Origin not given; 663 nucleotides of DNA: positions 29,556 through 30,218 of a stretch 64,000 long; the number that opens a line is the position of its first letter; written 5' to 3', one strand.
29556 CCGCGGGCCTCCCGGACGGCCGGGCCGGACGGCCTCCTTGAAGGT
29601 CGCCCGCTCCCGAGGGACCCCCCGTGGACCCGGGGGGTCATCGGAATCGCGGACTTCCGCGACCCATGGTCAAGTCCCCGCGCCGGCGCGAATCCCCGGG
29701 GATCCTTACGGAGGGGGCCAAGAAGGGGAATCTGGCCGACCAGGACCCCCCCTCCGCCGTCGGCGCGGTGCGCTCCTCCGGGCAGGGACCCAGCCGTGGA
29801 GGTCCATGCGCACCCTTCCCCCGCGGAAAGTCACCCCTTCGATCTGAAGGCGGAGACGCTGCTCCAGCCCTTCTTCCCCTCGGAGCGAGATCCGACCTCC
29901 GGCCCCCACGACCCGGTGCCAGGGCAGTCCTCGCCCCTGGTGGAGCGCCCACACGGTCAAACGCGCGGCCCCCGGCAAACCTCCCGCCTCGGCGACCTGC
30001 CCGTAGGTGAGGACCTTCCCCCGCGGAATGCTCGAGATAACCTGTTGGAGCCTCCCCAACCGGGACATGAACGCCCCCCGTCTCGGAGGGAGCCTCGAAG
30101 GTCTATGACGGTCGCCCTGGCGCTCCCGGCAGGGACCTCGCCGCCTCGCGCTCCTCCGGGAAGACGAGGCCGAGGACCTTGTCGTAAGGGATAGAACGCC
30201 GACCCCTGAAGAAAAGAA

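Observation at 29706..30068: Alkyltransferase-like (ATL) protein with PWHRV instead of PCHRV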

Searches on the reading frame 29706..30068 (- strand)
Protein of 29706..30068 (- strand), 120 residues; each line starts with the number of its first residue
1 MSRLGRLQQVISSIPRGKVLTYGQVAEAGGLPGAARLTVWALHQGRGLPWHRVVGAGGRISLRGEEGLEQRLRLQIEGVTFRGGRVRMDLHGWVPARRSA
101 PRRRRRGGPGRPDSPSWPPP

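Call 4: search_protein_families(library=pfam, proteins=[window:29706-30068:-], max_evalue=0.01)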
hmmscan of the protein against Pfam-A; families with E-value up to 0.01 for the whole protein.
window:29706-30068:- (120 aa): 1 family
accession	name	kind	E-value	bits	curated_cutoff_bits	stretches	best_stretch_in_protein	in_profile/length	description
PF01035.26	DNA_binding_1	-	9.6e-16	57.8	27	1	8-79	7-81/81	6-O-methylguanine DNA methyltransferase, DNA binding domain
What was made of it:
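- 29706..30068 (-): ATL (alkyltransferase-like, 'MGMT family') protein CDS, 120 aa plus stop. PF01035 at E 9.6e-16 (call 4).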

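Call 5: search_protein_families(library=ncbifam, proteins=[window:29706-30068:-], max_evalue=0.01)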
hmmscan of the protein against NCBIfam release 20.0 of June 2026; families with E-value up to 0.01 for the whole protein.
window:29706-30068:- (120 aa): 3 families
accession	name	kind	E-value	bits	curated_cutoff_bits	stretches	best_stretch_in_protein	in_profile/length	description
TIGR00589.1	ogt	superfamily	1.2e-06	28.5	46.4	1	8-61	8-64/80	methylated-DNA--[protein]-cysteine S-methyltransferase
NF007626.0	PRK10286.1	equivalog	2.1e-05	24.7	192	1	8-61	94-150/171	methylated-DNA--[protein]-cysteine S-methyltransferase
NF011964.0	PRK15435.1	equivalog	0.0076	15.3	345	1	8-61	276-332/354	bifunctional DNA-binding transcriptional regulator/O6-methylguanine-DNA methyltransferase Ada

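Call 6: search_solved_structures(query=window:29706-30068:-, max_evalue=1, show_alignments=5)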
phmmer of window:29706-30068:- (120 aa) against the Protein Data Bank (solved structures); distinct sequences matched with E-value up to 1: 21.
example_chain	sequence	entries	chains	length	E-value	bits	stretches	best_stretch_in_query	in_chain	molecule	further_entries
2kif_A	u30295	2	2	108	3.4e-15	59.5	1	7-97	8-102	O6-methylguanine-DNA methyltransferase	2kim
3gva_A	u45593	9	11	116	4.1e-10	43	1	8-81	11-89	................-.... protein 1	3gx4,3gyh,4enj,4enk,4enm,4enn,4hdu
4bhb_A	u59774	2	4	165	8.9e-06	29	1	6-75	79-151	METHYLATED-DNA--PROTEIN-CYSTEINE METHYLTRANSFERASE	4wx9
4bhc_A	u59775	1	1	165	8.9e-06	29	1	6-75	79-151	METHYLATED-DNA--PROTEIN-CYSTEINE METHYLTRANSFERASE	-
4wxd_A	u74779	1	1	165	9e-06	29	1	6-75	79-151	Methylated-DNA--protein-cysteine methyltransferase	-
4wxc_A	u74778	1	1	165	1.1e-05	28.7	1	6-75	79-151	Methylated-DNA--protein-cysteine methyltransferase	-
6ga0_A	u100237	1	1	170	0.0026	21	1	9-80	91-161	Methylated-DNA--protein-cysteine methyltransferase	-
8aes_A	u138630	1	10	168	0.0063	19.8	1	9-80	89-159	Methylated-DNA--protein-cysteine methyltransferase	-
5llq_A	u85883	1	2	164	0.01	19.1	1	9-79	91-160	Methylated-DNA--protein-cysteine methyltransferase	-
4zyg_A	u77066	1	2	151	0.023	18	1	9-79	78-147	Methylated-DNA--protein-cysteine methyltransferase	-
4zyh_A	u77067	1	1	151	0.023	18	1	9-79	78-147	Methylated-DNA--protein-cysteine methyltransferase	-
4zye_A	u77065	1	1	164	0.027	17.7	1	9-79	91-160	Methylated-DNA--protein-cysteine methyltransferase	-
1sfe_A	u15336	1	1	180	0.028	17.7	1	7-61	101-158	ADA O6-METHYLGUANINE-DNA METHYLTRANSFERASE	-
4zyd_A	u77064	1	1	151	0.031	17.5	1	9-79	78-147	Methylated-DNA--protein-cysteine methyltransferase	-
3gvh_A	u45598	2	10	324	0.063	16.5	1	37-81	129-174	Malate dehydrogenase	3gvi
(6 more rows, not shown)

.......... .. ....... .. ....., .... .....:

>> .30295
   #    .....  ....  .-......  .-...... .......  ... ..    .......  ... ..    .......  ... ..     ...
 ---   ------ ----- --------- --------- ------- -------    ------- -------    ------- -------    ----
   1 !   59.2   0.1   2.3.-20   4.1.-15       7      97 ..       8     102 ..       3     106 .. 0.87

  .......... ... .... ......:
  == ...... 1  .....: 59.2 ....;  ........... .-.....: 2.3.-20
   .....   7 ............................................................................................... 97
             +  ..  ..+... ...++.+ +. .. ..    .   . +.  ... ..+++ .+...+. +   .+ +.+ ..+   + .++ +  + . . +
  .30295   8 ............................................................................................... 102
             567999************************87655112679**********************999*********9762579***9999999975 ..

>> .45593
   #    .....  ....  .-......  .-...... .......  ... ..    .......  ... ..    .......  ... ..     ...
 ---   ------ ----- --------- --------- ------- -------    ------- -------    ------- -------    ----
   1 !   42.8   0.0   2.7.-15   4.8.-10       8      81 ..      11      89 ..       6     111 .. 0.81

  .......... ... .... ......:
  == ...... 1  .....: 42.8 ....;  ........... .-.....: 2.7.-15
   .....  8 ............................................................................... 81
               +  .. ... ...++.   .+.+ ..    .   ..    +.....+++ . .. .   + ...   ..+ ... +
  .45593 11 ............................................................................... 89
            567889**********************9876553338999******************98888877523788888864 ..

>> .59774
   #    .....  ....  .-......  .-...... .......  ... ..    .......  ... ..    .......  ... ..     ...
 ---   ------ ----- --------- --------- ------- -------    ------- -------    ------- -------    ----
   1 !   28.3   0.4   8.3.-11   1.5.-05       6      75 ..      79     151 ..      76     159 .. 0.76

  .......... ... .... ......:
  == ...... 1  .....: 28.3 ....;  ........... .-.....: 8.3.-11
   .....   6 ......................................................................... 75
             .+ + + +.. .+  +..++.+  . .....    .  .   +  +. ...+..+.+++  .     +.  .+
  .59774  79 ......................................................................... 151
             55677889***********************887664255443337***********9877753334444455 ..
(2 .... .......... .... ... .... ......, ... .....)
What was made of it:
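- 29706..30068 (-): PDB sequence hits: vpAtl 2kif 3.4e-15 and Atl1 3gva 4.1e-10 (call 6).
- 30003..30005 (-): Codon TAC = Tyr22, equivalent of Atl1 Tyr25, the base-flipping tyrosine. Alignment to Atl1 chain numbering (call 6).
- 29961..29963 (-): Codon CGT = Arg36, equivalent of Atl1 Arg39, the arginine finger. Alignment (call 6).
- On Alkyltransferase-like (ATL) proteins: Sequence E-values are 3.4e-15 and 4.1e-10 for ATLs, against 8.9e-6 at best for AGTs (call 6).
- The nearest solved proteins by sequence are the ATLs vpAtl (3.4e-15) and Atl1 (4.1e-10), ahead of any AGT (at best 8.9e-6) (call 6).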

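Call 7: find_homologous_proteins(query=window:29706-30068:-)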
Query window:29706-30068:- (120 aa): 982 proteins with E <= 0.001 among 1188 candidates; the best 120 are listed.
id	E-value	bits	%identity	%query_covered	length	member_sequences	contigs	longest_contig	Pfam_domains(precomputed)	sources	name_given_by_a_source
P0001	1.6e-44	169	72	98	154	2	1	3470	PF01035.27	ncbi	-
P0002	2.5e-44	168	81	76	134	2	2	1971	PF01035.27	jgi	-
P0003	5.3e-44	167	73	93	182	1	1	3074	PF01035.27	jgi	jgi:methylated-DNA-protein-cysteine methyltransferase related protein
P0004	4.5e-43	164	72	91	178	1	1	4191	PF01035.27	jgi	jgi:methylated-DNA-protein-cysteine methyltransferase related protein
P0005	6.9e-43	164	75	87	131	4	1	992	PF01035.27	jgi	-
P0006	1.1e-42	163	69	99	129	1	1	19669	PF01035.27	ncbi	ncbi:MAG: MGMT family protein [Thermoplasmata archaeon]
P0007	1.2e-42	163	73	97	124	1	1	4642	PF01035.27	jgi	jgi:methylated-DNA-protein-cysteine methyltransferase related protein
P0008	2.0e-42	162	73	88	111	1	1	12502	PF01035.27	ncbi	ncbi:MAG: MGMT family protein [Thermoplasmata archaeon]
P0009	3.9e-42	161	70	100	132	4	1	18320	PF01035.27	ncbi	ncbi:MAG: MGMT family protein [Thermoplasmata archaeon]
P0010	6.6e-42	160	76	85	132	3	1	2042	PF01035.27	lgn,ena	-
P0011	1.0e-41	160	78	78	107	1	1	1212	PF01035.27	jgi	-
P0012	2.0e-41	159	78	78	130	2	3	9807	PF01035.27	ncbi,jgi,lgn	-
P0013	2.1e-41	159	76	82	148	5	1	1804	PF01035.27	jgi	-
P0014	2.3e-41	159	78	78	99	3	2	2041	PF01035.27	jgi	-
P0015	2.6e-41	159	73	87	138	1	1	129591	PF01035.27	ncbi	ncbi:MAG: MGMT family protein [Thermoplasmata archaeon]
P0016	3.3e-41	158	76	78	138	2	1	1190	PF01035.27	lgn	-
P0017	3.5e-41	158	70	96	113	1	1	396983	PF01035.27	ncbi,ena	-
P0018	3.7e-41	158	74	83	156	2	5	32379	PF01035.27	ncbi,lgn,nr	ncbi:MAG TPA: MGMT family protein [Thermoplasmata archaeon]|nr:MGMT family protein [Thermoplasmata a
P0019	5.4e-41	158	66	99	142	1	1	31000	PF01035.27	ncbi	ncbi:MAG: MGMT family protein [Thermoplasmata archaeon]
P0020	7.2e-41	157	73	78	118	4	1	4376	PF01035.27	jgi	jgi:methylated-DNA-protein-cysteine methyltransferase related protein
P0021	7.5e-41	157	71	86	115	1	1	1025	PF01035.27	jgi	jgi:methylated-DNA-protein-cysteine methyltransferase related protein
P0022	7.5e-41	157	76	78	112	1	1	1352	PF01035.27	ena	-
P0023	9.4e-41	157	75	86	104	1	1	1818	PF01035.27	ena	-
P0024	1.6e-40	156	71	88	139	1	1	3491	PF01035.27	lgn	-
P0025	1.6e-40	156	74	83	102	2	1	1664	PF01035.27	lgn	-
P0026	1.9e-40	156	74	78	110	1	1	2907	PF01035.27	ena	-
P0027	1.9e-40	156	67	98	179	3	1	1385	PF01035.27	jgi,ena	-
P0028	2.7e-40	155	76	77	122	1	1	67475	PF01035.27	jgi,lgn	-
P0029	3.4e-40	155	72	86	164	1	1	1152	PF01035.27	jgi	jgi:methylated-DNA-protein-cysteine methyltransferase related protein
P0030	3.5e-40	155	72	82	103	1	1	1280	PF01035.27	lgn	-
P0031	5.1e-40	154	73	80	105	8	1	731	PF01035.27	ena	-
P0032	5.3e-40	154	74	83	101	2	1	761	PF01035.27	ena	-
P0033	5.3e-40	154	76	78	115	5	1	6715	PF01035.27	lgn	-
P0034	5.4e-40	154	72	82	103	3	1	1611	PF01035.27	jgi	jgi:methylated-DNA-protein-cysteine methyltransferase related protein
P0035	6.3e-40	154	70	91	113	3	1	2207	PF01035.27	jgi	jgi:methylated-DNA-protein-cysteine methyltransferase-like protein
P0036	6.5e-40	154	71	88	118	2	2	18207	PF01035.27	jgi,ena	jgi:methylated-DNA-protein-cysteine methyltransferase-like protein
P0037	6.6e-40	154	67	100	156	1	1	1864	PF01035.27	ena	-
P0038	7.3e-40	154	67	92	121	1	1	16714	PF01035.27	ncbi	ncbi:MAG: MGMT family protein [Thermoplasmata archaeon]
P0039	8.1e-40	154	71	88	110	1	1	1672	PF01035.27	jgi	jgi:methylated-DNA-protein-cysteine methyltransferase-like protein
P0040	8.6e-40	154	72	78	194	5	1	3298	PF01035.27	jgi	-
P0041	8.6e-40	154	72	83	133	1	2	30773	PF01035.27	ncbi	ncbi:MAG: MGMT family protein [Thermoplasmata archaeon]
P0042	8.8e-40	154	66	92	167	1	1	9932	PF01035.27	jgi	jgi:methylated-DNA-protein-cysteine methyltransferase-like protein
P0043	9.4e-40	154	73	76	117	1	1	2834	PF01035.27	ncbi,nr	ncbi:MAG: MGMT family protein [Thermoplasmata archaeon]|nr:MGMT family protein [Thermoplasmata archa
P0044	1.0e-39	153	73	79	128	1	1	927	PF01035.27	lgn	-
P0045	1.0e-39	153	72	83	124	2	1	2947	PF01035.27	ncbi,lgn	-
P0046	1.1e-39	153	74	88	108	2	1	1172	PF01035.27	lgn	-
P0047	1.5e-39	153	68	96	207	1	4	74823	PF01035.27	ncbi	ncbi:MAG: MGMT family protein [Thermoplasmata archaeon]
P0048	1.8e-39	153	74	80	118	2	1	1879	PF01035.27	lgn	-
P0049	2.0e-39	152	76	79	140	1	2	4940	PF01035.27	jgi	jgi:methylated-DNA-protein-cysteine methyltransferase related protein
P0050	2.3e-39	152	68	92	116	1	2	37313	PF01035.27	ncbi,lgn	ncbi:MAG: MGMT family protein [Thermoplasmata archaeon]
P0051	2.3e-39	152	76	78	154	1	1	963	PF01035.27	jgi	-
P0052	2.3e-39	152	73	78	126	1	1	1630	PF01035.27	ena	-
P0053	2.7e-39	152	72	82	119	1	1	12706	PF01035.27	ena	-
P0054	2.8e-39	152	68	92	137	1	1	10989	PF01035.27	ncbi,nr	ncbi:MAG: MGMT family protein [Thermoplasmata archaeon]|nr:MGMT family protein [Thermoplasmata archa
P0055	3.0e-39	152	71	93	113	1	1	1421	PF01035.27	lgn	-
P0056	3.1e-39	152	71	86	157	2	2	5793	PF01035.27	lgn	-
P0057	3.1e-39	152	68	88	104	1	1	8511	PF01035.27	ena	-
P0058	4.0e-39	151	71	84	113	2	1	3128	PF01035.27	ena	-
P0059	4.3e-39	151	69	87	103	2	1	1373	PF01035.27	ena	-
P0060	5.2e-39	151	72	85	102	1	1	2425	PF01035.27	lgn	-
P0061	5.2e-39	151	65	100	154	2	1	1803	PF01035.27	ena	-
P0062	5.3e-39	151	74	78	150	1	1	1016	PF01035.27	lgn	-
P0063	5.7e-39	151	71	85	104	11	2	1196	PF01035.27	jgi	jgi:methylated-DNA-protein-cysteine methyltransferase-like protein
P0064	5.8e-39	151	72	84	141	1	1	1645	PF01035.27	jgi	jgi:methylated-DNA-protein-cysteine methyltransferase related protein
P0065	6.1e-39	151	71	78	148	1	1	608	PF01035.27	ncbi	-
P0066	7.2e-39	151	75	79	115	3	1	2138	PF01035.27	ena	-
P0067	7.4e-39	151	63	96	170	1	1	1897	PF01035.27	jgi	jgi:methylated-DNA-protein-cysteine methyltransferase-like protein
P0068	7.6e-39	151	73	79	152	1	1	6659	PF01035.27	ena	-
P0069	8.7e-39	150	65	95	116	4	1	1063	PF01035.27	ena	-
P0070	1.3e-38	150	68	89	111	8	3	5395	PF01035.27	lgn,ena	-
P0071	1.3e-38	150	73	79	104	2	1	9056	PF01035.27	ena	-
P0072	1.4e-38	150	72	78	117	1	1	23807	PF01035.27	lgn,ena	-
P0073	1.5e-38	150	73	79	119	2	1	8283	PF01035.27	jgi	-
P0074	1.5e-38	150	71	89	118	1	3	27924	PF01035.27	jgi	jgi:methylated-DNA-protein-cysteine methyltransferase related protein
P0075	1.7e-38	149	74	86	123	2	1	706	PF01035.27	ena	-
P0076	1.8e-38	149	70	87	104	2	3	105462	PF01035.27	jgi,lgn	-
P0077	2.3e-38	149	71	85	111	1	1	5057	PF01035.27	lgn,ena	-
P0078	2.3e-38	149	73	82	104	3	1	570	PF01035.27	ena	-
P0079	2.3e-38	149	68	91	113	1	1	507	PF01035.27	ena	-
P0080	2.4e-38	149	72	87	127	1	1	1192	PF01035.27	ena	-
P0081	2.7e-38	149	71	88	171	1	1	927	PF01035.27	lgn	-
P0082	2.7e-38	149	74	84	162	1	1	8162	PF01035.27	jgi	jgi:methylated-DNA-protein-cysteine methyltransferase related protein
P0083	2.8e-38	149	69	85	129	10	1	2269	PF01035.27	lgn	-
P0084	2.9e-38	149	68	88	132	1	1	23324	PF01035.27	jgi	-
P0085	2.9e-38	149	69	84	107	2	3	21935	PF01035.27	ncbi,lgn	-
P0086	3.2e-38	149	69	86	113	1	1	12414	PF01035.27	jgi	jgi:methylated-DNA-protein-cysteine methyltransferase related protein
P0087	3.2e-38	149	80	78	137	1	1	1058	PF01035.27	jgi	jgi:methylated-DNA-protein-cysteine methyltransferase-like protein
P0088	3.3e-38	149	68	95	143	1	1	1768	PF01035.27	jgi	jgi:methylated-DNA-protein-cysteine methyltransferase related protein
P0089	3.4e-38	148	73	79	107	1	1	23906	PF01035.27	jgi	jgi:methylated-DNA-protein-cysteine methyltransferase related protein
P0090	3.5e-38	148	72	79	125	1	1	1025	PF01035.27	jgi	-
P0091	3.5e-38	148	73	85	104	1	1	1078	PF01035.27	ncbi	-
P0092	3.6e-38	148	66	98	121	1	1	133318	PF01035.27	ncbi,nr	ncbi:MAG TPA: MGMT family protein [Thermoplasmata archaeon]|nr:MGMT family protein [Thermoplasmata a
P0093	3.8e-38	148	74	78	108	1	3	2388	PF01035.27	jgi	jgi:methylated-DNA-protein-cysteine methyltransferase-like protein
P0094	3.9e-38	148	69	81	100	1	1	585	PF01035.27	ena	-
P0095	4.1e-38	148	71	83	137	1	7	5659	PF01035.27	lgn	-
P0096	4.3e-38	148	67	93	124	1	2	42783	PF01035.27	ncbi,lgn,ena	ncbi:MAG: MGMT family protein [Thermoplasmata archaeon]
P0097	4.9e-38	148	73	78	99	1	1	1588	PF01035.27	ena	-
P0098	5.8e-38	148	69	87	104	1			PF01035.27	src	-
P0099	6.0e-38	148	71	86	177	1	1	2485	PF01035.27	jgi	jgi:methylated-DNA-protein-cysteine methyltransferase related protein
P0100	6.8e-38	148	69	89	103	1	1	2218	PF01035.27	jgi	jgi:methylated-DNA-protein-cysteine methyltransferase related protein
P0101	7.4e-38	147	76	79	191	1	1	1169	PF01035.27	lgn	-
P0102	8.2e-38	147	63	96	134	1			PF01035.27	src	-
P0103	8.3e-38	147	75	88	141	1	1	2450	PF01035.27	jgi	jgi:alkylated DNA nucleotide flippase Atl1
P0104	8.6e-38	147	72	86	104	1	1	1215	PF01035.27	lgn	-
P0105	8.8e-38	147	72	78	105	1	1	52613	PF01035.27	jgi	jgi:methylated-DNA-protein-cysteine methyltransferase related protein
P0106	9.0e-38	147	76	77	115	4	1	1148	PF01035.27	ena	-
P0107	9.0e-38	147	67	79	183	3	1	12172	PF01035.27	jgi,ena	-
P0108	9.3e-38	147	75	79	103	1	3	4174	PF01035.27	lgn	-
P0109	1.1e-37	147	72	80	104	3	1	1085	PF01035.27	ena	-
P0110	1.1e-37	147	75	79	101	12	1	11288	PF01035.27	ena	-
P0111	1.2e-37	147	65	94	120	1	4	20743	PF01035.27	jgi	jgi:methylated-DNA-protein-cysteine methyltransferase-like protein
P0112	1.3e-37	147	67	93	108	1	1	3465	PF01035.27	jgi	jgi:methylated-DNA-protein-cysteine methyltransferase related protein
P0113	1.5e-37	146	77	72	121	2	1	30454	PF01035.27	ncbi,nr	ncbi:MAG TPA: MGMT family protein [Thermoplasmata archaeon]|nr:MGMT family protein [Thermoplasmata a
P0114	1.6e-37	146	73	76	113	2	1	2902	PF01035.27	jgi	jgi:methylated-DNA-protein-cysteine methyltransferase related protein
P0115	1.9e-37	146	72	83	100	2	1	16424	PF01035.27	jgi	jgi:methylated-DNA-protein-cysteine methyltransferase related protein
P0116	2.1e-37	146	73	85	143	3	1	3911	PF01035.27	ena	-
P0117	2.2e-37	146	72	82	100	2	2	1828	PF01035.27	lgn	-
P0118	2.4e-37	146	77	79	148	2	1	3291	PF01035.27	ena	-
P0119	2.6e-37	146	71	82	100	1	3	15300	PF01035.27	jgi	jgi:methylated-DNA-protein-cysteine methyltransferase related protein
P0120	3.1e-37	145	74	78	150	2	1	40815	PF01035.27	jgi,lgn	jgi:methylated-DNA-protein-cysteine methyltransferase-like protein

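Call 10: find_related_loci(query=A1, collection=genome_contigs, flank=10000)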
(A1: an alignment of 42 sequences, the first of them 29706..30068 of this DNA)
Query A1 (120 aa) in genome_contigs; peptide patterns used: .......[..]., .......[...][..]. (x = any residue, [..] = any of these).
599 stretches matched a pattern (row limit reached: there are more); 552 encode a relative of the query (tblastn E <= 1e-3); the best 80 are kept; 80 distinct loci.
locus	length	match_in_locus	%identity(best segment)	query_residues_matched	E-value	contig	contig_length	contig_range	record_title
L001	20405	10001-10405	64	1-120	2e-45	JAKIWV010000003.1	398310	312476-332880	MAG: Thermoplasmata archaeon isolate SubAcS15-31 SubAcS15-31_3, whole genome shotgun sequence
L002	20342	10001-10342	69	1-120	1e-44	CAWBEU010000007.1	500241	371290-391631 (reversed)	MAG: uncultured Thermoplasmata archaeon isolate MFD09222.bin.2.157 genome assembly, contig: contig_46787, whole genome s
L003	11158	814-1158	65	1-113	2e-41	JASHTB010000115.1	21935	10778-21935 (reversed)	MAG: Thermoplasmata archaeon isolate JOPF142 JOPF_A102_contig_124508, whole genome shotgun sequence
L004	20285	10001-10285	73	1-95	4e-41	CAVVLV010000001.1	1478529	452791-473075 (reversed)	MAG: uncultured Thermoplasmata archaeon isolate MFD09222.bin.2.62 genome assembly, contig: contig_54099, whole genome sh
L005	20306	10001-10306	69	1-102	3e-41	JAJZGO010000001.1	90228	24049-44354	MAG: Thermoplasmata archaeon isolate LL4.bin73 NODE_143_length_90228_cov_3.588595, whole genome shotgun sequence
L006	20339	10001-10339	65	1-118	9e-41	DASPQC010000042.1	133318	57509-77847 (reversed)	MAG TPA_asm: Thermoplasmata archaeon isolate SMAG_U12189 k141_2539333, whole genome shotgun sequence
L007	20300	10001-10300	74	1-99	6e-41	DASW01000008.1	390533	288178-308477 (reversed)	MAG TPA_asm: Thermoplasmata archaeon UBA61 UBA61_contig_9680, whole genome shotgun sequence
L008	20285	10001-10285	73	1-95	5e-40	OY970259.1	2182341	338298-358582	MAG: uncultured Thermoplasmata archaeon isolate MFD00991.bin.2.14 genome assembly, chromosome: 1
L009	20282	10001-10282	72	2-95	2e-39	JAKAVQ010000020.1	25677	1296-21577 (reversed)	MAG: Thermoplasmata archaeon isolate YP4.bin112 NODE_2656_length_25677_cov_4.255147, whole genome shotgun sequence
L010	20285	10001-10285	72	1-95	2e-39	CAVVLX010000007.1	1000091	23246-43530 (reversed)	MAG: uncultured Thermoplasmata archaeon isolate MFD09222.bin.2.58 genome assembly, contig: contig_64922, whole genome sh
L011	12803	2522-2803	73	1-94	2e-39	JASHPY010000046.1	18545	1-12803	MAG: Thermoplasmata archaeon isolate JOPF061 JOPF_A07C_contig_56864, whole genome shotgun sequence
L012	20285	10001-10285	68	1-95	4e-39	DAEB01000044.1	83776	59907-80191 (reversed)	MAG TPA_asm: Thermoplasmata archaeon UBA184 UBA184_contig_731, whole genome shotgun sequence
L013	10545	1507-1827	68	1-109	5e-39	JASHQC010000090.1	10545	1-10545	MAG: Thermoplasmata archaeon isolate JOPF065 JOPF_A102_contig_105822, whole genome shotgun sequence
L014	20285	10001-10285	80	1-95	4e-39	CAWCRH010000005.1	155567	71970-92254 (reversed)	MAG: uncultured Thermoplasmata archaeon isolate MFD03323.bin.2.126 genome assembly, contig: contig_26486, whole genome s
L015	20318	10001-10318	66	1-102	3e-38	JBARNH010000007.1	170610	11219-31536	MAG: Thermoplasmata archaeon isolate MFD06118_ilm_asm_bin36 k127_434409, whole genome shotgun sequence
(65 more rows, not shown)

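Call 28: predict_structure(alignment_id=A1)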
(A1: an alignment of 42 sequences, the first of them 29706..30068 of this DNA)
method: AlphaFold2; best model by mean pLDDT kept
length: 120 residues; sequences in the alignment: 42
mean_pLDDT: 82.7   pTM: 0.69
mean pLDDT of the five models: 82.7, 82.4, 81.7, 80.5, 75.0
residues with pLDDT >= 90: 70; 70-90: 26; 50-70: 7; < 50: 17
segments of 3 or more residues with pLDDT < 50: 99-108, 110-116
pLDDT, mean of each block of 10 residues (from residue 1): 92 94 93 92 90 90 87 94 91 72 47 51
secondary structure, 60 per line:
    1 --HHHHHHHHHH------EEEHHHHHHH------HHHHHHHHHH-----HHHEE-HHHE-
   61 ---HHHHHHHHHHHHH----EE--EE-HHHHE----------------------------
elements in order: H3-12 E19-21 H22-28 H35-44 H64-76 H88-91
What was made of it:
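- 29778..30068 (-): Folded ATL domain, residues 1-97: N-terminal helix, helix-turn-helix, PWHRV loop and a C-terminal extension. AlphaFold2 block-mean pLDDT is 87-94 for residues 1-90 and 72 for 91-100 (call 28).
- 29706..29777 (-): Basic Arg/Pro-rich C-terminal tail (residues 98-120) plus stop codon; predicted disordered. pLDDT below 50 for residues 99-108 and 110-116 (call 28).
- On Alkyltransferase-like (ATL) proteins: Helices 22-28 and 35-44 are modelled with pLDDT above 90 (call 28).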
